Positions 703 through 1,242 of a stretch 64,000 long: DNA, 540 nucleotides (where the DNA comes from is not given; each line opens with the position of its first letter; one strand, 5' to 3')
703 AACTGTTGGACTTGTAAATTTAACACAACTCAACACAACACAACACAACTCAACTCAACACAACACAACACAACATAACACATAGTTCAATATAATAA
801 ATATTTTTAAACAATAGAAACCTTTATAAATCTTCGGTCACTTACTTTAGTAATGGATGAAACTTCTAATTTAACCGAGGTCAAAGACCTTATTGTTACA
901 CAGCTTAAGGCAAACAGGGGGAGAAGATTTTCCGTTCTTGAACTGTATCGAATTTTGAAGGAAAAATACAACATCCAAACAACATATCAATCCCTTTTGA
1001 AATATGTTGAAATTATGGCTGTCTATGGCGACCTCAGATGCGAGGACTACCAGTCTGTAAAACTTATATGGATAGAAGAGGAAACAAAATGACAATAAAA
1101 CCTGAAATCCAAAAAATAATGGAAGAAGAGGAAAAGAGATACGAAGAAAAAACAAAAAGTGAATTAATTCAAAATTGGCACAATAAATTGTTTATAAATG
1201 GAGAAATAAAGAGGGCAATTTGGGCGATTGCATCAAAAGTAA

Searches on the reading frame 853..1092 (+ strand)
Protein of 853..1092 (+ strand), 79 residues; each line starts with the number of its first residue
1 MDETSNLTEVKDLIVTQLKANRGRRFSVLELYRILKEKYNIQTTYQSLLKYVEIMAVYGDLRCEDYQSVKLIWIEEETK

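Call 18: search_protein_families(library=pfam, max_evalue=0.01, proteins=[window:853-1092:+])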
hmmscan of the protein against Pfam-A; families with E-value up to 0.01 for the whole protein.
window:853-1092:+ (79 aa): 0 families

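Call 74: predict_structure(protein=window:853-1092:+)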
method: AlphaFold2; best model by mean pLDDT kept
length: 79 residues; sequences in the alignment: 1
mean_pLDDT: 74.2   pTM: 0.60
mean pLDDT of the five models: 74.2, 74.3, 73.9, 71.0, 70.9
residues with pLDDT >= 90: 0; 70-90: 55; 50-70: 21; < 50: 3
segments of 3 or more residues with pLDDT < 50: 1-3
pLDDT, mean of each block of 10 residues (from residue 1): 60 82 74 83 80 78 70 67
secondary structure, 60 per line:
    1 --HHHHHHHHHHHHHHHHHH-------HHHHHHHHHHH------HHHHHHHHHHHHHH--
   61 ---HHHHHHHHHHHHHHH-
elements in order: H3-20 H28-38 H45-58 H64-78

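Call 78: fold_search(model_id=the predicted structure, library=pdb)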
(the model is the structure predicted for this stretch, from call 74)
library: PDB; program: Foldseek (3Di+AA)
matches with E <= 10: 89; with E <= 0.001: 0
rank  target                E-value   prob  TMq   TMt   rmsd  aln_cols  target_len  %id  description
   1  4zzd                  1.7e+00  0.25  0.49  0.42  13.6        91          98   12  CRYSTAL STRUCTURE OF MULTIDRUG RESISTANCE REGULATOR LMRR BOUND TO RIBOFLAVIN (released 2015-08-26)
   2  9a4a_A                1.7e+00  0.13  0.34  0.30  12.7        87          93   10  Model of YLAN-FUR by crosslinking MS and deep learning (released 2024-09-18)
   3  3d7i_B                2.0e+00  0.16  0.36  0.31   4.8        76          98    9  Crystal structure of carboxymuconolactone decarboxylase family protein possibly involved in oxygen detoxification (159 (released 2008-07-15)
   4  3pas_C                2.1e+00  0.09  0.30  0.15  11.5        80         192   14  Crystal structure of a TetR family transcription regulator (Maqu_1417) from MARINOBACTER AQUAEOLEI VT8 at 1.90 A resol (released 2010-11-17)
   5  6h1c_B                2.2e+00  0.21  0.41  0.27   6.8        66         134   17  Structure of Ferric uptake regulator from Pseudomonas aeruginosa with manganese. (released 2019-07-31)
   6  7xvl_o                2.3e+00  0.33  0.46  0.46   2.7        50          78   16  Crystal Structure of Nucleosome-H1.0 Linker Histone Assembly (sticky-169an DNA fragment) (released 2023-05-24)
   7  2k3w_MODEL_1_A        2.3e+00  0.06  0.24  0.25  10.0        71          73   15  NMR structure of VPS4A-MIT-CHMP6 (released 2008-10-28)
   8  6vm1_d                2.6e+00  0.06  0.31  0.18  11.6        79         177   20  Chloroplast ATP synthase (C3, CF1FO) (released 2020-09-09)
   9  2fq3                  3.0e+00  0.38  0.48  0.45   2.3        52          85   15  Structure and function of the SWIRM domain, a conserved protein module found in chromatin regulatory complexes (released 2006-02-07)
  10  4ad9_C                3.0e+00  0.16  0.39  0.13  11.1        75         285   19  Crystal structure of human LACTB2. (released 2012-02-01)
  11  7q34_B                3.2e+00  0.13  0.43  0.37  13.2        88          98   14  Crystal structure of the multidrug binding transcriptional regulator LmrR in complex squaraine dye (released 2022-06-01)
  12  9g25_I                3.2e+00  0.10  0.35  0.13  12.6        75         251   19  snR30 snoRNP - State 1 - Utp23-Krr1-deltaC3 (released 2025-06-18)
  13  9o17_AQ               3.4e+00  0.18  0.38  0.22   3.9        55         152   16  Cryo-EM structure of Methanosarcina acetivorans 70S ribosome (released 2025-09-24)
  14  6zu5_SN0              3.4e+00  0.14  0.38  0.25   4.5        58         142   14  Structure of the Paranosema locustae ribosome in complex with Lso2 (released 2020-11-04)
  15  7r81_O2               3.6e+00  0.13  0.38  0.23   4.6        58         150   16  Structure of the translating Neurospora crassa ribosome arrested by cycloheximide (released 2021-12-01)
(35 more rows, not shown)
